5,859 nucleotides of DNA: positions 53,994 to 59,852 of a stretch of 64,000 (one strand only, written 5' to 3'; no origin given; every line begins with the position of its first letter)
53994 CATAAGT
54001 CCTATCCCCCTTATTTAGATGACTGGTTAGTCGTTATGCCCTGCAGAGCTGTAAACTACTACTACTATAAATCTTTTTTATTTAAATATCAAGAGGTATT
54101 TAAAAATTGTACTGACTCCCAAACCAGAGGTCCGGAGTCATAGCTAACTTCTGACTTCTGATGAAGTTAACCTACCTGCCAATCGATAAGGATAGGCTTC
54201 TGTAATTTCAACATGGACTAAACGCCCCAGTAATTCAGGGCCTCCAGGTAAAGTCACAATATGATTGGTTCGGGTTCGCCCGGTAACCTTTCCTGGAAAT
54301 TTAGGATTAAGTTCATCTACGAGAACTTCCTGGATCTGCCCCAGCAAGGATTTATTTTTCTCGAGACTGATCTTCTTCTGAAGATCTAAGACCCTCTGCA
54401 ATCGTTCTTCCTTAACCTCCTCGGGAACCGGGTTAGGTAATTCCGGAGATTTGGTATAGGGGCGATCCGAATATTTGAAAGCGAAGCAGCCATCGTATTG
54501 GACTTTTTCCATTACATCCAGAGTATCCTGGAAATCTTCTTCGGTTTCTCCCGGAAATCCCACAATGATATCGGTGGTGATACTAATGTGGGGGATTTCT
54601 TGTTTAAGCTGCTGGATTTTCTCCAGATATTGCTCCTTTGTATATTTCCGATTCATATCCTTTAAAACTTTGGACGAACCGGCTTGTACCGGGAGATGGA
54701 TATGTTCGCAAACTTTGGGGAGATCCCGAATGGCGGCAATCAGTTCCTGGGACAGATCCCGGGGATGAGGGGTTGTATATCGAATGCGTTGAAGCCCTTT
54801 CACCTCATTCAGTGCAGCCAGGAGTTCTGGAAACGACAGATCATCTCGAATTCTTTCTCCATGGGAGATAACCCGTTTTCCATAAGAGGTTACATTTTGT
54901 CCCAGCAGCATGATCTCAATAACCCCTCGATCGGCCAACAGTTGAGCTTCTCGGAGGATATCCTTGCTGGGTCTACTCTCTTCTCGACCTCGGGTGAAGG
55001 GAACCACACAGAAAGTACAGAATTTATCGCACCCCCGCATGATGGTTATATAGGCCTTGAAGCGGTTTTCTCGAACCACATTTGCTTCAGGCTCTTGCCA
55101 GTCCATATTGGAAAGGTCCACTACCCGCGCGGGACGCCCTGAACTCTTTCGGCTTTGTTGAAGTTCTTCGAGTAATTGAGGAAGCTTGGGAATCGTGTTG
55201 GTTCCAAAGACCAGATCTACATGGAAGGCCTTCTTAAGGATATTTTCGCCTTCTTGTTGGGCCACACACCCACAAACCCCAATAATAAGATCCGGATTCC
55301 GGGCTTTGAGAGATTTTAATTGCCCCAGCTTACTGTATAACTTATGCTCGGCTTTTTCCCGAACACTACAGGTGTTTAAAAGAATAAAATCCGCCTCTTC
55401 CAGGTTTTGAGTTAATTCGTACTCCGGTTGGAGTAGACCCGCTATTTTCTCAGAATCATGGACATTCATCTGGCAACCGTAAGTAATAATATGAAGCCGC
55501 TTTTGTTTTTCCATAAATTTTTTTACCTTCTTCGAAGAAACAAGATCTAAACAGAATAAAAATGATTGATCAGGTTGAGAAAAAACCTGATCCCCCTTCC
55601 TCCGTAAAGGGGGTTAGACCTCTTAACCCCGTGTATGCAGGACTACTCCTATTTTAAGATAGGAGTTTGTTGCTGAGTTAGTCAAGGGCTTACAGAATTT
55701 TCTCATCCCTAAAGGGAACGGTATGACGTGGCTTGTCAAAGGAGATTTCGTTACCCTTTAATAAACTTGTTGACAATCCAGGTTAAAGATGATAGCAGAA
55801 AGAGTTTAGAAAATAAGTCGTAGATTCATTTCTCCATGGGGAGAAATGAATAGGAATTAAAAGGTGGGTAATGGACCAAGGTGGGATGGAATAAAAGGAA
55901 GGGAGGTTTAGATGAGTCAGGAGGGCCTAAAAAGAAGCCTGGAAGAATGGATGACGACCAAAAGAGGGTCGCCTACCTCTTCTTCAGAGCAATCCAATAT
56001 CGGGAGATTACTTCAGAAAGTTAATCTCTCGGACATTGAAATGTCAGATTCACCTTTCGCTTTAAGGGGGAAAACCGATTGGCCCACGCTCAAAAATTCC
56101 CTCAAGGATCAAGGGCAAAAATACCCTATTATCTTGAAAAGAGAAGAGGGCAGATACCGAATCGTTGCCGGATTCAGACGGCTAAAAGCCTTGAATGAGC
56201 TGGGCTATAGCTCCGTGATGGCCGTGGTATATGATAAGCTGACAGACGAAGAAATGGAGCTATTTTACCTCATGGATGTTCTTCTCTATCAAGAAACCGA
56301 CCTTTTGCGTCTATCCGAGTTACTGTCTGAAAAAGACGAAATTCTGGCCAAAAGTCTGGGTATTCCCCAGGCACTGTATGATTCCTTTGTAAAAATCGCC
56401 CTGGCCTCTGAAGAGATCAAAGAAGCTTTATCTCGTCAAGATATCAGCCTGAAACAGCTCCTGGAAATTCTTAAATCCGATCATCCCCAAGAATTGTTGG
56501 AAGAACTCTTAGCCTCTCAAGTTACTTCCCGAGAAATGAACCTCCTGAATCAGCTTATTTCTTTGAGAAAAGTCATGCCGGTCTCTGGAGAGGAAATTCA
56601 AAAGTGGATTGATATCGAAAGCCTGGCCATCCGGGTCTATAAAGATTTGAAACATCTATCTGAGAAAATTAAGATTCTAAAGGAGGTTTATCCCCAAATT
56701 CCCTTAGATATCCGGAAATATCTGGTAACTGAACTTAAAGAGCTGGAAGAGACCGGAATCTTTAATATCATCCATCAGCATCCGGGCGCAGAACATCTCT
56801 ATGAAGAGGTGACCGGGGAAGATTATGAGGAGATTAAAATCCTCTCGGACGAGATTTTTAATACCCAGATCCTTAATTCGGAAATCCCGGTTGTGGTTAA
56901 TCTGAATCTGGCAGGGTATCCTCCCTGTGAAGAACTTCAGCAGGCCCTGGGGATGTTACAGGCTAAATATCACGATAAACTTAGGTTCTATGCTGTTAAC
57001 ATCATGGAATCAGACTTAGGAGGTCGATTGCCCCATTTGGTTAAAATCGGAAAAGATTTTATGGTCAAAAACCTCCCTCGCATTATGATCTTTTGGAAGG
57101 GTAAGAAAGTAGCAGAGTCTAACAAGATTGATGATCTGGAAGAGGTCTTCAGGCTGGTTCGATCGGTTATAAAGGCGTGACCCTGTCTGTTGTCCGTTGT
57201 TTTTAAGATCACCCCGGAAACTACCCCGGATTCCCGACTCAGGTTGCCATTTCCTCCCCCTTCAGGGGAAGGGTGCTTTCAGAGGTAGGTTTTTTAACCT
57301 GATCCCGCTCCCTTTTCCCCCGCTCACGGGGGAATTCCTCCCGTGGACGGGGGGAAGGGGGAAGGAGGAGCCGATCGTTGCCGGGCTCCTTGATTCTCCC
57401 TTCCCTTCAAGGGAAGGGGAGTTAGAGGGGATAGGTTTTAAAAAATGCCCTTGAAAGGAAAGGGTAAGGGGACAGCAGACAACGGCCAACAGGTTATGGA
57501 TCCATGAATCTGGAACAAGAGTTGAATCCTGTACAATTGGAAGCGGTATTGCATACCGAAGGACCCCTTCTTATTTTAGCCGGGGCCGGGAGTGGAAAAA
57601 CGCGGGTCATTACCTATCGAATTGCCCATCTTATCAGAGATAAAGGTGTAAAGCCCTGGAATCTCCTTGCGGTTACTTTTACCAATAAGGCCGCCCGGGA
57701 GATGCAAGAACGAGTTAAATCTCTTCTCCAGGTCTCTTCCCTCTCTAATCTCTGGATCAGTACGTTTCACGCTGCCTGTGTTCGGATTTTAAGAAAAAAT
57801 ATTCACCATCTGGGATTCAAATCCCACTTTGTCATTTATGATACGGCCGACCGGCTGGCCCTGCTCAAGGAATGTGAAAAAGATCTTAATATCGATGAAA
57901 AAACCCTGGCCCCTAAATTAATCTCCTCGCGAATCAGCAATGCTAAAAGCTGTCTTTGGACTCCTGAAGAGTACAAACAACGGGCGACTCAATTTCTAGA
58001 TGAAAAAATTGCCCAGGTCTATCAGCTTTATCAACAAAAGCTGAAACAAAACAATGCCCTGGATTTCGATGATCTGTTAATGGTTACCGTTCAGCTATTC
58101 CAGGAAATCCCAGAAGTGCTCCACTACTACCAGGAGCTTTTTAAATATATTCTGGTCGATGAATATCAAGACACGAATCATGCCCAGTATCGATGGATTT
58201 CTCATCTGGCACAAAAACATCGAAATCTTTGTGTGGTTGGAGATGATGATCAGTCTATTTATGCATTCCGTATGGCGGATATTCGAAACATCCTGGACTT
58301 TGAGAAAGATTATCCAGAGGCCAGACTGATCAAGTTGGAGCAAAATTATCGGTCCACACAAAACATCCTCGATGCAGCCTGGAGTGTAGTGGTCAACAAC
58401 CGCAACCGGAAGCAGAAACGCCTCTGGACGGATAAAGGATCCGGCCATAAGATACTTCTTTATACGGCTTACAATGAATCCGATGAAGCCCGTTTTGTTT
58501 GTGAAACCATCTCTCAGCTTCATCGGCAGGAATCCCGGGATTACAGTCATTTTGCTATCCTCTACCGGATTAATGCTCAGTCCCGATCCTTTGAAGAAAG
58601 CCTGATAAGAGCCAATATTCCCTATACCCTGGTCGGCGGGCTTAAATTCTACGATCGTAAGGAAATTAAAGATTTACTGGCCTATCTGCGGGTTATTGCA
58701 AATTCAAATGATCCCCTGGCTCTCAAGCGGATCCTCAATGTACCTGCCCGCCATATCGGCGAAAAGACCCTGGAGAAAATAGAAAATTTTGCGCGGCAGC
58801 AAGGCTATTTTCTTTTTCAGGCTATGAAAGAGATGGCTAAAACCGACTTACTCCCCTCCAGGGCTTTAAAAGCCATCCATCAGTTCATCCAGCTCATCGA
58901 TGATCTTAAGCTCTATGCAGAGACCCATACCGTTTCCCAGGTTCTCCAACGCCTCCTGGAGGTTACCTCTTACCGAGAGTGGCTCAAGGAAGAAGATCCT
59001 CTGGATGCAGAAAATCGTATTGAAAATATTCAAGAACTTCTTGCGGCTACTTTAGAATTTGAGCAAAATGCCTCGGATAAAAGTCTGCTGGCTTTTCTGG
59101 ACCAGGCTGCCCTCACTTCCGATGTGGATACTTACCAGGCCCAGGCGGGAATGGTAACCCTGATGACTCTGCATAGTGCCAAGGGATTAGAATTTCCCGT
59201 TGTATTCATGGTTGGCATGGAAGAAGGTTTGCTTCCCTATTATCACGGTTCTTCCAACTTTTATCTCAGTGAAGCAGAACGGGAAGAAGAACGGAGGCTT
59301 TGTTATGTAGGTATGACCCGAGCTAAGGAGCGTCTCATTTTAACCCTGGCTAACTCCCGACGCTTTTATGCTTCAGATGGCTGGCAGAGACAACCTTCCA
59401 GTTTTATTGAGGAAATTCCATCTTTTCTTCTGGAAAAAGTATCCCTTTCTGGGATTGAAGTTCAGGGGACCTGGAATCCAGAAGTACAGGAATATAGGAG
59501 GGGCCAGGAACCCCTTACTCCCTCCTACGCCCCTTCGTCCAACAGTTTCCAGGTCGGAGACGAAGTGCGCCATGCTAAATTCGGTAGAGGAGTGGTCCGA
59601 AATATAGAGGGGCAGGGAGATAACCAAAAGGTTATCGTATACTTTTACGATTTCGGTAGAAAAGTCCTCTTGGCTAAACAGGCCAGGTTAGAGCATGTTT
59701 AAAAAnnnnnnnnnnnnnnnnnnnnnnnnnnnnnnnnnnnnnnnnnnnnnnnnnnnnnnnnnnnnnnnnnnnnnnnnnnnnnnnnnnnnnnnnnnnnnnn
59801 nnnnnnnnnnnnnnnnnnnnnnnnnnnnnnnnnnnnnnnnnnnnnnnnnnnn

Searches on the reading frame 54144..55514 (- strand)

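Call 18: search_protein_families(library=pfam, proteins=[window:54144-55514:-], max_evalue=1e-8)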
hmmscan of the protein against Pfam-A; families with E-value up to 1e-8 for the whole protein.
window:54144-55514:- (456 aa): 3 families
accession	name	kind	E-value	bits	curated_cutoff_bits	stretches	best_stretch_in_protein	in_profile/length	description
PF00919.26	UPF0004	-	4.7e-32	110.4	27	1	6-104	1-98/98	Uncharacterized protein family UPF0004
PF04055.27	Radical_SAM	-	3.1e-30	106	29.5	1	156-333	1-164/166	Radical SAM superfamily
PF01938.26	TRAM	-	2.2e-11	43.9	21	1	389-449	2-60/61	TRAM domain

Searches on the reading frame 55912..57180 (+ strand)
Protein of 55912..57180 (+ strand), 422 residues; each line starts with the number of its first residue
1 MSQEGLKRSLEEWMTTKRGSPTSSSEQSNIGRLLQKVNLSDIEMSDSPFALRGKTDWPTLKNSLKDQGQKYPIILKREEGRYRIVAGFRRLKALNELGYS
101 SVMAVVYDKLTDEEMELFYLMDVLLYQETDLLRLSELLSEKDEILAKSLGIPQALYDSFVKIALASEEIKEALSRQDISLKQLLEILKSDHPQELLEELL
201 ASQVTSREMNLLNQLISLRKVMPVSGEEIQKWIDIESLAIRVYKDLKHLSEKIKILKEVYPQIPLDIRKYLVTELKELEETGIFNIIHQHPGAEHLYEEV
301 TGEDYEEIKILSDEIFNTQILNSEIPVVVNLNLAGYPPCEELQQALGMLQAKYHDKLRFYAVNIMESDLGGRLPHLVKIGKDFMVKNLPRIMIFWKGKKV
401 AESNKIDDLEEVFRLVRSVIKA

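Call 17: search_protein_families(library=ncbifam, proteins=[window:55912-57180:+], max_evalue=0.00001)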
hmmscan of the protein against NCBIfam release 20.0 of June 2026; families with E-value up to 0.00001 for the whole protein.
window:55912-57180:+ (422 aa): 5 families
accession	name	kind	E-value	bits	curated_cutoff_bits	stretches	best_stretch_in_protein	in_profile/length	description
TIGR00180.1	parB_part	domain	2.4e-12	47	58.45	1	60-197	32-182/186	ParB/RepB/Spo0J family partition protein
TIGR04285.1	nucleoid_noc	exception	1.8e-11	43.9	315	1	59-212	28-190/255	nucleoid occlusion protein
TIGR03734.1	PRTRC_parB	hypoth_equivalog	6.7e-11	41.4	278.6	1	48-209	8-182/555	PRTRC system ParB family protein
TIGR03454.1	partition_RepB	equivalog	4.8e-09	36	201.5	1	54-115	85-147/325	plasmid partitioning protein RepB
NF047697.1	ThioredTrxAClost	equivalog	2.8e-07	30.7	140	1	311-408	4-91/105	thioredoxin TrxA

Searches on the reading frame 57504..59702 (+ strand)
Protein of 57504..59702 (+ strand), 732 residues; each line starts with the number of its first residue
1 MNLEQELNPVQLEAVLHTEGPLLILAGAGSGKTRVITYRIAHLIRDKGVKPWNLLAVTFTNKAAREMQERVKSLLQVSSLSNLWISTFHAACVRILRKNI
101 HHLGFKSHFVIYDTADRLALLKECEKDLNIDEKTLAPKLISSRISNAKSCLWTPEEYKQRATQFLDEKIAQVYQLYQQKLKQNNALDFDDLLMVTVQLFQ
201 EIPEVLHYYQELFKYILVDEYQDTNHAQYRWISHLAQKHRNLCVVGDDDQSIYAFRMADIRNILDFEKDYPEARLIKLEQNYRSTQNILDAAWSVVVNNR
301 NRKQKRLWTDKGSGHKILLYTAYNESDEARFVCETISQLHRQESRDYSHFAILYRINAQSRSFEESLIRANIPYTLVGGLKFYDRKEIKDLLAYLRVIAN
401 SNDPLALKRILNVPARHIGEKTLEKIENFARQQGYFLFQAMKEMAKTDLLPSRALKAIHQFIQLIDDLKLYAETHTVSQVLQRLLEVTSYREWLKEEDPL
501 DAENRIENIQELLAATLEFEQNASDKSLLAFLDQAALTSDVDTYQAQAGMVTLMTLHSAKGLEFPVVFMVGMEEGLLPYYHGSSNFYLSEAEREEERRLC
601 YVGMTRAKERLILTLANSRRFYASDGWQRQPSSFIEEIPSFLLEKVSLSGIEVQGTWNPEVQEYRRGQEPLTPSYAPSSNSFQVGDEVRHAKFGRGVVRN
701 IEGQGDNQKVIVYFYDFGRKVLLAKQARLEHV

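Call 18: search_protein_families(library=pfam, proteins=[window:57504-59702:+], max_evalue=1e-8)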
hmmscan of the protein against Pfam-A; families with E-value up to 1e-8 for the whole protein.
window:57504-59702:+ (732 aa): 5 families
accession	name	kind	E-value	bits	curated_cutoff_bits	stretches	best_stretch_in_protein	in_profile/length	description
PF00580.27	UvrD-helicase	-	7.9e-100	334.4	23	1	7-271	1-271/271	UvrD/REP helicase N-terminal domain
PF13361.12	UvrD_C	-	2.1e-78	264.6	25.6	1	276-617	1-349/350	UvrD-like helicase C-terminal domain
PF13245.12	AAA_19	-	5.1e-24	85.4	25.1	1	11-256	1-134/134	AAA domain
PF13538.12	UvrD_C_2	-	1.1e-10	41.7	27.4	0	590-613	28-51/52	UvrD-like helicase C-terminal domain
PF21196.3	PcrA_UvrD_tudor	-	5.5e-09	36.2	23.9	0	684-727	1-44/48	PcrA/UvrD tudor domain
